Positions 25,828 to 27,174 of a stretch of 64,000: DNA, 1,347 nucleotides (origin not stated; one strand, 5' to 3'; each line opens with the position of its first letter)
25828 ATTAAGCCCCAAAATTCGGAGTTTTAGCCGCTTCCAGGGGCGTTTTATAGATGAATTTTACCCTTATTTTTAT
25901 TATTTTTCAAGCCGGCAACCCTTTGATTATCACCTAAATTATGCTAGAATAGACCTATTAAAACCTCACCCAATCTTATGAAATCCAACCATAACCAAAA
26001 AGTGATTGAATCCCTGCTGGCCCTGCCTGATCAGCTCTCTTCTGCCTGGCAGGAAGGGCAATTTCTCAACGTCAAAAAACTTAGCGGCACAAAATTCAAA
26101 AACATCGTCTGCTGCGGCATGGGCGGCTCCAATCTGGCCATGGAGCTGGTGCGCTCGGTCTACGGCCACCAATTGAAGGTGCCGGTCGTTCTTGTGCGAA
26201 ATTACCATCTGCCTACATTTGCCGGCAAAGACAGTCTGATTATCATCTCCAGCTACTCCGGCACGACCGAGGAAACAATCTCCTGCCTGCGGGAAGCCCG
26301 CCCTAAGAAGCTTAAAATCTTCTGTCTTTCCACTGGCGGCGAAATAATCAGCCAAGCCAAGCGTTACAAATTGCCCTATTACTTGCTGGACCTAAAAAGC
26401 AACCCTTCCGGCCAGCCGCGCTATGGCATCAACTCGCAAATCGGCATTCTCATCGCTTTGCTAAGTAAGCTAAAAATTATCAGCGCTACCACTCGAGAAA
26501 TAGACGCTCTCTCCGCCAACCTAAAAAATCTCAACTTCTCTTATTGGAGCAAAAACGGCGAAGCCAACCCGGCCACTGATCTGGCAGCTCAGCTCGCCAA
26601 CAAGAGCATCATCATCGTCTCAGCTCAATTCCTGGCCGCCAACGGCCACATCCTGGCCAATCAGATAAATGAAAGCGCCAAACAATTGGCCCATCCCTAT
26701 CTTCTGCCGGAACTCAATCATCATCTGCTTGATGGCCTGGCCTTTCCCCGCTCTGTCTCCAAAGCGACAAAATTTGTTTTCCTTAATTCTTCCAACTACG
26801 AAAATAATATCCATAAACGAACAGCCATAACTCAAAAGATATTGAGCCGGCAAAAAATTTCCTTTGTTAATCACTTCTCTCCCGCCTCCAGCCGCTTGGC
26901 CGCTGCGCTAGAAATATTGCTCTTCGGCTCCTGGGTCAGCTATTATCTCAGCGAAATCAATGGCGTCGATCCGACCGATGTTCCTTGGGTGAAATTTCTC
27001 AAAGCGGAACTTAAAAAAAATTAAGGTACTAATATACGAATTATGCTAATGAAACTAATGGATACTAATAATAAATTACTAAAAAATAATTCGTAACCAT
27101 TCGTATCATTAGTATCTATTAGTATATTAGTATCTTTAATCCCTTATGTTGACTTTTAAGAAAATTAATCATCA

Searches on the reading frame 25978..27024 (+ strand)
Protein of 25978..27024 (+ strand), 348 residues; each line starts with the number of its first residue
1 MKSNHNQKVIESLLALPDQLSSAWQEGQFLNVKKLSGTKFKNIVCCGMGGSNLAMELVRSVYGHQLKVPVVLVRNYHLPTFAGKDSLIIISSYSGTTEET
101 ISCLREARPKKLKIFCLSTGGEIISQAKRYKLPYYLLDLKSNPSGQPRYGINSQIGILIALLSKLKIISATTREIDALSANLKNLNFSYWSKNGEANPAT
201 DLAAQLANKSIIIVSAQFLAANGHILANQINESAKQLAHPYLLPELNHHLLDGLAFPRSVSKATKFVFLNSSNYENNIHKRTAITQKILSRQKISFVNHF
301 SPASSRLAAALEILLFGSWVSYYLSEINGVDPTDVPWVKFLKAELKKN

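Call 15: find_encoding_contigs(protein=window:25978-27024:+, flank=10000, max_places=10)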
Protein window:25978-27024:+ (348 aa): no gene with exactly this product is on record in the collection.

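Call 40: search_protein_families(library=pfam, proteins=[window:25978-27024:+], max_evalue=0.01)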
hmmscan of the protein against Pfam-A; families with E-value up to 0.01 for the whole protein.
window:25978-27024:+ (348 aa): 1 family
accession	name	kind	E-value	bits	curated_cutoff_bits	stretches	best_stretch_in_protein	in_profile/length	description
PF10432.14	bact-PGI_C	-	6.3e-30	104.5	24.5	1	196-345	2-151/151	Bacterial phospho-glucose isomerase C-terminal SIS domain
